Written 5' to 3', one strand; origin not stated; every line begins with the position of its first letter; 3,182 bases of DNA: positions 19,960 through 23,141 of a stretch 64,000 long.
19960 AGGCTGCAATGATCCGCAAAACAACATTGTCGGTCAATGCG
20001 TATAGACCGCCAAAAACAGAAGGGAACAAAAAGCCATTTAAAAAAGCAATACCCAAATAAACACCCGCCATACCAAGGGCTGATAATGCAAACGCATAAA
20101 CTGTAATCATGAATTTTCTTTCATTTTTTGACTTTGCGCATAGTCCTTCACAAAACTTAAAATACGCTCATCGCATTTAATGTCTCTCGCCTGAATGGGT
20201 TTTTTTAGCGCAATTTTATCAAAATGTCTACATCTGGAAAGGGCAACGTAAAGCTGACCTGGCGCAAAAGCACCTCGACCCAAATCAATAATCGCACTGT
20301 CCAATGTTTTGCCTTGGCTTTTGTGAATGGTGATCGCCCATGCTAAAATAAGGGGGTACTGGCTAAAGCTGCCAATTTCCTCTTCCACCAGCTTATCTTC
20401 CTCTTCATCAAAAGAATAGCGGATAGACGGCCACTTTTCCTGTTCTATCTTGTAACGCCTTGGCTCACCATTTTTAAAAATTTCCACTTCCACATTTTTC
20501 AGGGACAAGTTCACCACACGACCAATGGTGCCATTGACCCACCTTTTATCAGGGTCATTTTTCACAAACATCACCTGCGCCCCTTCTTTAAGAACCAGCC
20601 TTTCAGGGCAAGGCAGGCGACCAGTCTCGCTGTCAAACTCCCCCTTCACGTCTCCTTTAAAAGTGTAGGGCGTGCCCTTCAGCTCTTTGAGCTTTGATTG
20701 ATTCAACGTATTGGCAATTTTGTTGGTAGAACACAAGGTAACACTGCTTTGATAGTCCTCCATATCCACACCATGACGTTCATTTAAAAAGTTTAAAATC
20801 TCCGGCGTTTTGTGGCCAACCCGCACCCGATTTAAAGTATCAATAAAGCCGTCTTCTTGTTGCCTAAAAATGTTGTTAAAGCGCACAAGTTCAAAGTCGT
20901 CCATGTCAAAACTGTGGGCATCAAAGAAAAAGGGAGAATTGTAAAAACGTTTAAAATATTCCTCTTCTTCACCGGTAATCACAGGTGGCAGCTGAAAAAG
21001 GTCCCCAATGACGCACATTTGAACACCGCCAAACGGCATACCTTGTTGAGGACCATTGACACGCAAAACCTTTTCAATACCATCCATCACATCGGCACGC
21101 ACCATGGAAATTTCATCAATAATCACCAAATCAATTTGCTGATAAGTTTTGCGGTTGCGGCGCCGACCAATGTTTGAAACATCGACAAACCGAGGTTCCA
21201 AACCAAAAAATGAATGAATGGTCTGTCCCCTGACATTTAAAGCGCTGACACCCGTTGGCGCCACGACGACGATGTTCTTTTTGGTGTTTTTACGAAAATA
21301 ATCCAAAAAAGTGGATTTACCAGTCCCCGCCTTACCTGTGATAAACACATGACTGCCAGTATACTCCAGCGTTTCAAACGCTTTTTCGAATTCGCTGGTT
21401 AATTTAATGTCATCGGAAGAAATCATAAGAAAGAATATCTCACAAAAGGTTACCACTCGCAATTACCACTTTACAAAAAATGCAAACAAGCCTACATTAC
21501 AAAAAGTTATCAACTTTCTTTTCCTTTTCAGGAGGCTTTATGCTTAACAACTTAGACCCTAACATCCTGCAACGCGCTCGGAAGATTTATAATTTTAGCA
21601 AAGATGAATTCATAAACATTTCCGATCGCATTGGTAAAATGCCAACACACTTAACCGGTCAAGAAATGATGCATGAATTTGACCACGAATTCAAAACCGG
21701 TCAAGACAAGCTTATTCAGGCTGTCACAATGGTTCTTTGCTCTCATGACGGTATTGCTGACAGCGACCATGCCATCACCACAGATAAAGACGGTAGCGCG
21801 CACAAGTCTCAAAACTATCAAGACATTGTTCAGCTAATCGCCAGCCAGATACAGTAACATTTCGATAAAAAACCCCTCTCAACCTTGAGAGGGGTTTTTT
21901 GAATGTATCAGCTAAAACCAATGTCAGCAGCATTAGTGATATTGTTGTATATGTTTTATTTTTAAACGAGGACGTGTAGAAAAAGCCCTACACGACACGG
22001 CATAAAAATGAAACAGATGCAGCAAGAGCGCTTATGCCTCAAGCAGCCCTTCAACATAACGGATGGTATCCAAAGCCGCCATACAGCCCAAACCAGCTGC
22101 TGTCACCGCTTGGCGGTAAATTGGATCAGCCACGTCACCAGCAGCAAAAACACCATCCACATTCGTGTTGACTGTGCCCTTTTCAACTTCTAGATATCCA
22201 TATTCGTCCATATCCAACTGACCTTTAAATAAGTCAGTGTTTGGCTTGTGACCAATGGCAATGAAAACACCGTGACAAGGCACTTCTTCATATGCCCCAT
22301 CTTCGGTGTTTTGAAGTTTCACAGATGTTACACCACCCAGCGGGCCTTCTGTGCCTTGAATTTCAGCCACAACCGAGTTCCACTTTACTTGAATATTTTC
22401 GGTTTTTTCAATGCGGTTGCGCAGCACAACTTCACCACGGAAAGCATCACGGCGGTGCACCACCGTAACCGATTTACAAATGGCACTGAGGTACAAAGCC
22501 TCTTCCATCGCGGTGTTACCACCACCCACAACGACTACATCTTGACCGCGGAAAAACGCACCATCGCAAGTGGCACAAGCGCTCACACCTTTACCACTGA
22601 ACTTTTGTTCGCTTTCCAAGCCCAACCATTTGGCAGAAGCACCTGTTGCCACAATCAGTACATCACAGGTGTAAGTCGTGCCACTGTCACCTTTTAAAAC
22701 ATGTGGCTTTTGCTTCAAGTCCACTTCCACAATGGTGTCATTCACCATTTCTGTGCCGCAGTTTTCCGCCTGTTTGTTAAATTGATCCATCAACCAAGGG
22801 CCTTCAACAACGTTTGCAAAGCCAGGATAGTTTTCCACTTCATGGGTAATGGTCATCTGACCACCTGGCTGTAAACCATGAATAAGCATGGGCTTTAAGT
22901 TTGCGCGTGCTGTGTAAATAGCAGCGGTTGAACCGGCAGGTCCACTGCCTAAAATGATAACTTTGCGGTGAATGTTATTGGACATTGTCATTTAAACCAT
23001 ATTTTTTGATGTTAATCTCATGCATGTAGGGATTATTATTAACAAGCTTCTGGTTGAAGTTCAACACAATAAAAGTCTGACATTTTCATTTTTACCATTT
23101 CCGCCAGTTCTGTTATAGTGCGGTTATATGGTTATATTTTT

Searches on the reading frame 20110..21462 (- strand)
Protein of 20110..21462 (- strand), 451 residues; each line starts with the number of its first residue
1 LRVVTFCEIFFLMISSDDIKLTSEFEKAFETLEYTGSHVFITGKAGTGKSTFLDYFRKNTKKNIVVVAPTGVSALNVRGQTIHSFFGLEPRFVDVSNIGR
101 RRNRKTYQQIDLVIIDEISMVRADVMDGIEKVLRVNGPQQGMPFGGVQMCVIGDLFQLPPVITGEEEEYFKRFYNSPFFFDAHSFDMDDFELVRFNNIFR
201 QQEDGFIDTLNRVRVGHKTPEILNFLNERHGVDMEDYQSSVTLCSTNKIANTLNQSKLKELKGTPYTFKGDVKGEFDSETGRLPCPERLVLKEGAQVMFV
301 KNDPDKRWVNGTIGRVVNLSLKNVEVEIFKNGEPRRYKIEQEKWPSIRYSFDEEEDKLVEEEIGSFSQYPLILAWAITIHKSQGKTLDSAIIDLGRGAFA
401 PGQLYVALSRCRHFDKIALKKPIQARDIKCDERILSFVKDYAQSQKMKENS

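Call 29: search_protein_families(library=pfam, proteins=[window:20110-21462:-], max_evalue=0.001)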
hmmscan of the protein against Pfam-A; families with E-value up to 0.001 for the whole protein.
window:20110-21462:- (451 aa): 11 families
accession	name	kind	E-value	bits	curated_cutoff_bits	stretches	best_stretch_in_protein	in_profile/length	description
PF05970.20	PIF1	-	3.2e-26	92.7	25.9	1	23-216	4-215/223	PIF1-like helicase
PF13604.12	AAA_30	-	1.3e-11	45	27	1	35-231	16-185/191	AAA domain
PF13245.12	AAA_19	-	4e-11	43.7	25.1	1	35-161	10-132/134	AAA domain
PF02689.20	Herpes_Helicase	-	1.2e-08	34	27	0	363-420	719-777/808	Helicase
PF21530.3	Pif1_2B_dom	-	2.7e-05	24.2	23.9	1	286-319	13-47/47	DNA helicase Pif1, 2B domain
PF13479.12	AAA_24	-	3.4e-05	24.2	27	1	38-144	4-99/195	AAA domain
PF13401.12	AAA_22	-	6.8e-05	23.6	27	1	35-129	4-104/130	AAA domain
PF18335.7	SH3_13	-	0.00023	21.3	41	1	290-326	25-61/65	ATP-dependent RecD-like DNA helicase SH3 domain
PF13538.12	UvrD_C_2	-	0.00025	21.3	27.4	0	373-413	1-47/52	UvrD-like helicase C-terminal domain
PF13191.12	AAA_16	-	0.00046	21.2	32.6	1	26-68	13-57/167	AAA ATPase domain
PF00270.35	DEAD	-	0.00056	20.1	26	0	27-75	6-59/167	DEAD/DEAH box helicase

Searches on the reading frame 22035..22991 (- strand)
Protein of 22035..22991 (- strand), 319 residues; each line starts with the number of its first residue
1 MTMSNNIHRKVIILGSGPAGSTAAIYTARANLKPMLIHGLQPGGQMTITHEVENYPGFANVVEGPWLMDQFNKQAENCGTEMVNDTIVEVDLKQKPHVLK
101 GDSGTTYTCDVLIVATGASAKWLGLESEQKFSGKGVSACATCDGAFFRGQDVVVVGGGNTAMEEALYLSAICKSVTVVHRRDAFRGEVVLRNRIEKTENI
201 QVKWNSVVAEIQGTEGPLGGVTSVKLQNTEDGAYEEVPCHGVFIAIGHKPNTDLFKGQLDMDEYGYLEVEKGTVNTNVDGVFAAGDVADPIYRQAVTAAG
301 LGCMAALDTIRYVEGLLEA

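Call 33: search_protein_families(library=pfam, proteins=[window:22035-22991:-], max_evalue=0.001)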
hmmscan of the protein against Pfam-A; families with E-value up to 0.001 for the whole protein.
window:22035-22991:- (319 aa): 11 families
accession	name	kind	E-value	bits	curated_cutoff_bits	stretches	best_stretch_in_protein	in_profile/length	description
PF07992.20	Pyr_redox_2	-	2.4e-52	178.6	26.1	1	10-299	2-288/291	Pyridine nucleotide-disulphide oxidoreductase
PF13738.12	Pyr_redox_3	-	9.4e-20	71.5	30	1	86-285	103-305/305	Pyridine nucleotide-disulphide oxidoreductase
PF00070.33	Pyr_redox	-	1.1e-15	58.3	22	1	152-227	2-80/82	Pyridine nucleotide-disulphide oxidoreductase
PF01266.30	DAO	-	2.8e-06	27.6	27.9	0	67-123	151-209/353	FAD dependent oxidoreductase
PF00890.30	FAD_binding_2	-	9.8e-06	25.4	20.4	0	11-45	2-37/414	FAD binding domain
PF01946.23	Thi4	-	3.8e-05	23.5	26.2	0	5-45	14-56/235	Thi4 family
PF03486.20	HI0933_like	-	4.3e-05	23.5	50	0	10-39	2-31/244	HI0933-like protein Rossmann domain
PF12831.13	FAD_oxidored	-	6.7e-05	22.8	27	0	11-48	2-40/416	FAD dependent oxidoreductase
PF13450.12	NAD_binding_8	-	0.00037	21.1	21.9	0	13-50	1-39/68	NAD(P)-binding Rossmann-like domain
PF01134.28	GIDA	-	0.00045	19.8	22.1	0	10-46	1-29/391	Glucose inhibited division protein A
PF04820.20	Trp_halogenase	-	0.00057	19.3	21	0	10-31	1-22/458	Tryptophan halogenase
